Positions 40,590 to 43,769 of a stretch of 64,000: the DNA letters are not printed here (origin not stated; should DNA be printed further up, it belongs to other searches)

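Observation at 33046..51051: About 18-kb translationally coupled lepA-to-cmk array encoding a GT-C-like/DUF2298 membrane machine of unknown function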

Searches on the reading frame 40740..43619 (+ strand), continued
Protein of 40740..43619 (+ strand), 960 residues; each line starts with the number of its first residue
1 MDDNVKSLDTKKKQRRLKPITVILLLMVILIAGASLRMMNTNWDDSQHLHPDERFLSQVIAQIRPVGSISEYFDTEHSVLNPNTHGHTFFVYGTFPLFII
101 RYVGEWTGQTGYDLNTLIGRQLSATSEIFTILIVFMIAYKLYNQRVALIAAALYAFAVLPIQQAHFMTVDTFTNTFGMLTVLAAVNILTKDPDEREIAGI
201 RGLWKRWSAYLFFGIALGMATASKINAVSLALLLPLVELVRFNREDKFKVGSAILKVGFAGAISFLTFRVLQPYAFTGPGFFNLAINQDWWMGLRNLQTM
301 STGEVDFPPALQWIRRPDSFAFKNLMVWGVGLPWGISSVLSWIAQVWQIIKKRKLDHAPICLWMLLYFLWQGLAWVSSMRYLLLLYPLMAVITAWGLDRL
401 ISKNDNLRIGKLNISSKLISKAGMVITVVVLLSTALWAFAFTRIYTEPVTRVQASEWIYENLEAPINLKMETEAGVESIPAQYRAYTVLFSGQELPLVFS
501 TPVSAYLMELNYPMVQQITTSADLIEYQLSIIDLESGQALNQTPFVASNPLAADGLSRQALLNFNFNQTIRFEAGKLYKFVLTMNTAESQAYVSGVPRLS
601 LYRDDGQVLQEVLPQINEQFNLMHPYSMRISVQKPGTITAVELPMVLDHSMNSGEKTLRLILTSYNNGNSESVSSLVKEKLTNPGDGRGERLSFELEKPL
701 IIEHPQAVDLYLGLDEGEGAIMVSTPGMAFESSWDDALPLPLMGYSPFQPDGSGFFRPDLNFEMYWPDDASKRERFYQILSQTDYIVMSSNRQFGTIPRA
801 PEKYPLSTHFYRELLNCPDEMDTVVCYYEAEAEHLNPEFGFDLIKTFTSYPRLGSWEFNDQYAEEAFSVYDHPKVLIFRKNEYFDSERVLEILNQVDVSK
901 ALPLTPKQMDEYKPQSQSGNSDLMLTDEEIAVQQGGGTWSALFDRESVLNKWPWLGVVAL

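Call 84: find_encoding_contigs(protein=P0182, flank=10000, max_places=1)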
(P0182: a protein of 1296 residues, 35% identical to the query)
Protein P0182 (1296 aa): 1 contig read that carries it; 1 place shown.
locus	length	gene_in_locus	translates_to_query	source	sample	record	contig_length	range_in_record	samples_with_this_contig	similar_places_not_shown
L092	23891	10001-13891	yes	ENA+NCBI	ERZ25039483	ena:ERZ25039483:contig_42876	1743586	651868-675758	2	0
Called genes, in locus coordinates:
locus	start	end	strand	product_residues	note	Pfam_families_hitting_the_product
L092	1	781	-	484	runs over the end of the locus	PF00999:Na_H_Exchanger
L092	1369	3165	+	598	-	PF00009:GTP_EFTU, PF00071:Ras (weak), PF03144:GTP_EFTU_D2, PF22042:EF-G_D2 (weak), PF14492:EFG_III (faint), PF00679:EFG_C, PF06421:LepA_C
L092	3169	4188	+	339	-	PF03706:LPG_synthase_TM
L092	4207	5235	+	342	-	PF00106:adh_short (weak), PF01073:3Beta_HSD, PF01370:Epimerase, PF02719:Polysacc_synt_2, PF04321:RmlD_sub_bind, PF07993:NAD_binding_4, PF08659:KR (faint), PF16363:GDP_Man_Dehyd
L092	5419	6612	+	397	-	PF20706:GT4-conflict (faint), PF13439:Glyco_transf_4, PF13579:Glyco_trans_4_4, PF00534:Glycos_transf_1, PF13692:Glyco_trans_1_4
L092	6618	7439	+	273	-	PF13489:Methyltransf_23, PF13847:Methyltransf_31, PF08241:Methyltransf_11, PF08242:Methyltransf_12 (weak), PF13649:Methyltransf_25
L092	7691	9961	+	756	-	PF13231:PMT_2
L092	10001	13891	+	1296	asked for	PF02366:PMT (weak), PF10060:DUF2298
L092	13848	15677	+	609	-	PF10060:DUF2298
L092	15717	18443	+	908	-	PF10060:DUF2298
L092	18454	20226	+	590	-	-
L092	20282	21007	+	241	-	PF02224:Cytidylate_kin, PF13189:Cytidylate_kin2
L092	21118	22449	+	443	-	PF03417:AAT (weak), PF03577:Peptidase_C69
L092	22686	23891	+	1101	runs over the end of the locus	PF02743:dCache_1, PF00672:HAMP (weak), PF01590:GAF (weak), PF13185:GAF_2, PF13492:GAF_3 (faint), PF00989:PAS (weak), PF00512:HisKA, PF02518:HATPase_c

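Call 85: find_encoding_contigs(protein=P0129, flank=10000, max_places=1)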
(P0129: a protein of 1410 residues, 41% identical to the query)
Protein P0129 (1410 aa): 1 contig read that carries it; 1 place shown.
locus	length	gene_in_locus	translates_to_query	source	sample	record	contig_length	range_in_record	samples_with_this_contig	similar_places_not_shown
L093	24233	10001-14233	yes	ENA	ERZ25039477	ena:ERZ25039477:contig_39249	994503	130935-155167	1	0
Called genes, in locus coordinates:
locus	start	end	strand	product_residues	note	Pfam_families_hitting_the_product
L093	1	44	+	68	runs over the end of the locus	-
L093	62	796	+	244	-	-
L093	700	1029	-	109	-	PF01040:UbiA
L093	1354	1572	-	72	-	-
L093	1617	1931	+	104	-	-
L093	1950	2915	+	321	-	PF00009:GTP_EFTU, PF01926:MMR_HSR1 (faint), PF00071:Ras (weak), PF03144:GTP_EFTU_D2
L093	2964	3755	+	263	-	PF00679:EFG_C, PF06421:LepA_C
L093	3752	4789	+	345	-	PF03706:LPG_synthase_TM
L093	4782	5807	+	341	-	PF01073:3Beta_HSD, PF01370:Epimerase, PF02719:Polysacc_synt_2, PF04321:RmlD_sub_bind, PF07993:NAD_binding_4, PF16363:GDP_Man_Dehyd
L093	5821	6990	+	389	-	PF20706:GT4-conflict (faint), PF13439:Glyco_transf_4, PF13579:Glyco_trans_4_4, PF00534:Glycos_transf_1, PF13692:Glyco_trans_1_4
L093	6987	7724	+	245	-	PF13489:Methyltransf_23, PF13847:Methyltransf_31, PF08241:Methyltransf_11, PF08242:Methyltransf_12, PF13649:Methyltransf_25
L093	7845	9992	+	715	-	PF13231:PMT_2 (weak)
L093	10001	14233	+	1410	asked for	PF02366:PMT, PF10060:DUF2298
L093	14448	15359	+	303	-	PF10060:DUF2298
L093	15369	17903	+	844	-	PF10060:DUF2298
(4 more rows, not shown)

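Call 94: find_encoding_contigs(protein=P0153, flank=10000, max_places=1)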
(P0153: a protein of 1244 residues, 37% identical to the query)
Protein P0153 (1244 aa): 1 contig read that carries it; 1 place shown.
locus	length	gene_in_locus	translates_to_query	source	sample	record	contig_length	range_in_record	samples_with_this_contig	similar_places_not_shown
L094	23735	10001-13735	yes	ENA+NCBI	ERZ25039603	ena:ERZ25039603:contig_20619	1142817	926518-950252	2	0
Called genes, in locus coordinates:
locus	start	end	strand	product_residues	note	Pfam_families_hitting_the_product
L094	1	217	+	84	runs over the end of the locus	PF00462:Glutaredoxin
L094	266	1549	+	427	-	PF07690:MFS_1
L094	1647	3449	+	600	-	PF00009:GTP_EFTU, PF03144:GTP_EFTU_D2, PF14492:EFG_III (weak), PF00679:EFG_C, PF06421:LepA_C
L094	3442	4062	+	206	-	PF03706:LPG_synthase_TM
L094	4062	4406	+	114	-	PF03706:LPG_synthase_TM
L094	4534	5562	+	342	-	PF01073:3Beta_HSD, PF01370:Epimerase, PF02719:Polysacc_synt_2 (weak), PF04321:RmlD_sub_bind, PF07993:NAD_binding_4, PF16363:GDP_Man_Dehyd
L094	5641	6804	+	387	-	PF20706:GT4-conflict (faint), PF13439:Glyco_transf_4, PF13579:Glyco_trans_4_4, PF00534:Glycos_transf_1, PF13692:Glyco_trans_1_4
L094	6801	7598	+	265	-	PF13489:Methyltransf_23, PF08241:Methyltransf_11, PF08242:Methyltransf_12 (weak), PF13649:Methyltransf_25, PF13847:Methyltransf_31 (weak)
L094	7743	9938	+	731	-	PF13231:PMT_2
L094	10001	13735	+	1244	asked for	PF02366:PMT (weak), PF13231:PMT_2 (weak), PF10060:DUF2298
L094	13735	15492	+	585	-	PF10060:DUF2298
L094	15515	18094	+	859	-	PF10060:DUF2298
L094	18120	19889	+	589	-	-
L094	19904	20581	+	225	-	PF02224:Cytidylate_kin, PF13189:Cytidylate_kin2, PF13238:AAA_18 (faint), PF13207:AAA_17 (faint)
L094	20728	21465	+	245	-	PF01553:Acyltransferase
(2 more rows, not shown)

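Call 95: find_encoding_contigs(protein=P0207, flank=10000, max_places=1)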
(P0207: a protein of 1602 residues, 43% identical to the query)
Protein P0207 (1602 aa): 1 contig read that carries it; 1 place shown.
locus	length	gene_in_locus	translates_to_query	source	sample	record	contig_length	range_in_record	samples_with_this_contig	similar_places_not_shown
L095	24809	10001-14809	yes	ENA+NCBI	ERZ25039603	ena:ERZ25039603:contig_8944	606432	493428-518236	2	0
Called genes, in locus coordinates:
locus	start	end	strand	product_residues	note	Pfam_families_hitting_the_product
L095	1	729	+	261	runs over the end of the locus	PF01728:FtsJ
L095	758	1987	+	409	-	PF07690:MFS_1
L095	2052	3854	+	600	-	PF00009:GTP_EFTU, PF03144:GTP_EFTU_D2, PF00679:EFG_C, PF06421:LepA_C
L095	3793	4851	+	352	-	PF03706:LPG_synthase_TM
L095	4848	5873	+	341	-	PF01073:3Beta_HSD, PF01370:Epimerase, PF02719:Polysacc_synt_2, PF04321:RmlD_sub_bind (weak), PF07993:NAD_binding_4, PF16363:GDP_Man_Dehyd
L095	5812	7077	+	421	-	PF20706:GT4-conflict (faint), PF13439:Glyco_transf_4, PF13579:Glyco_trans_4_4, PF00534:Glycos_transf_1, PF13692:Glyco_trans_1_4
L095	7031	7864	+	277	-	PF13489:Methyltransf_23, PF13649:Methyltransf_25, PF13847:Methyltransf_31 (weak), PF08241:Methyltransf_11, PF08242:Methyltransf_12 (weak)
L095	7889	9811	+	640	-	PF13231:PMT_2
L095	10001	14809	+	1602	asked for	PF02366:PMT, PF13231:PMT_2, PF10060:DUF2298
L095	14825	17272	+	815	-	PF10060:DUF2298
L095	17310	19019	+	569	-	-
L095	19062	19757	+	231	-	PF02224:Cytidylate_kin, PF13189:Cytidylate_kin2, PF13207:AAA_17 (faint)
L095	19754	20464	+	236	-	PF01553:Acyltransferase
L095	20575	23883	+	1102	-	PF02743:dCache_1 (faint), PF00672:HAMP, PF13185:GAF_2, PF00989:PAS, PF13188:PAS_8 (weak), PF00512:HisKA, PF02518:HATPase_c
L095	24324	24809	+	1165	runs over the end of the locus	PF04997:RNA_pol_Rpb1_1, PF00623:RNA_pol_Rpb1_2, PF04983:RNA_pol_Rpb1_3, PF05000:RNA_pol_Rpb1_4 (weak), PF04998:RNA_pol_Rpb1_5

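Call 96: find_encoding_contigs(protein=P0173, flank=10000, max_places=1)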
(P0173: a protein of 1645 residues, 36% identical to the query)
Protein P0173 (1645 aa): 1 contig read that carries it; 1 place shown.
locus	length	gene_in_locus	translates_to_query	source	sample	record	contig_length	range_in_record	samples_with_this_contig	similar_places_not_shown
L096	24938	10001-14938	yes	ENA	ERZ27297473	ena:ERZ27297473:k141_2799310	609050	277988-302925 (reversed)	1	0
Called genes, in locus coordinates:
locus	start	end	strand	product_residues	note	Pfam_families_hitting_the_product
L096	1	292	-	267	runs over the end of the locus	PF00696:AA_kinase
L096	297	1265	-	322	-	PF00288:GHMP_kinases_N, PF08544:GHMP_kinases_C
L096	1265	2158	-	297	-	PF01040:UbiA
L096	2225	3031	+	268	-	PF01479:S4, PF01728:FtsJ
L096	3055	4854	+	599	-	PF00009:GTP_EFTU, PF03144:GTP_EFTU_D2, PF22042:EF-G_D2 (faint), PF00679:EFG_C, PF06421:LepA_C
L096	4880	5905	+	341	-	PF00106:adh_short (faint), PF01073:3Beta_HSD, PF01370:Epimerase, PF02719:Polysacc_synt_2, PF04321:RmlD_sub_bind, PF07993:NAD_binding_4, PF13460:NAD_binding_10 (weak), PF16363:GDP_Man_Dehyd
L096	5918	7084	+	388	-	PF20706:GT4-conflict (faint), PF13439:Glyco_transf_4, PF13579:Glyco_trans_4_4, PF00534:Glycos_transf_1, PF13692:Glyco_trans_1_4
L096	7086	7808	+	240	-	PF01209:Ubie_methyltran (weak), PF13489:Methyltransf_23, PF13847:Methyltransf_31, PF08241:Methyltransf_11, PF08242:Methyltransf_12, PF13649:Methyltransf_25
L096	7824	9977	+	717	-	PF13231:PMT_2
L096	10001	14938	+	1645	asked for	PF13231:PMT_2 (weak), PF02366:PMT, PF10060:DUF2298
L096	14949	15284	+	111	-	PF06108:DUF952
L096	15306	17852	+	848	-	PF10060:DUF2298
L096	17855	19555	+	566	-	-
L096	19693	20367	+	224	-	PF02224:Cytidylate_kin, PF13189:Cytidylate_kin2, PF13207:AAA_17 (faint)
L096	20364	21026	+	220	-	PF01553:Acyltransferase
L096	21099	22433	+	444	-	PF03577:Peptidase_C69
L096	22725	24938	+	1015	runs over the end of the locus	PF02743:dCache_1, PF00672:HAMP (weak), PF01590:GAF (weak), PF13185:GAF_2, PF00989:PAS, PF13188:PAS_8 (weak), PF00512:HisKA, PF02518:HATPase_c, +1 more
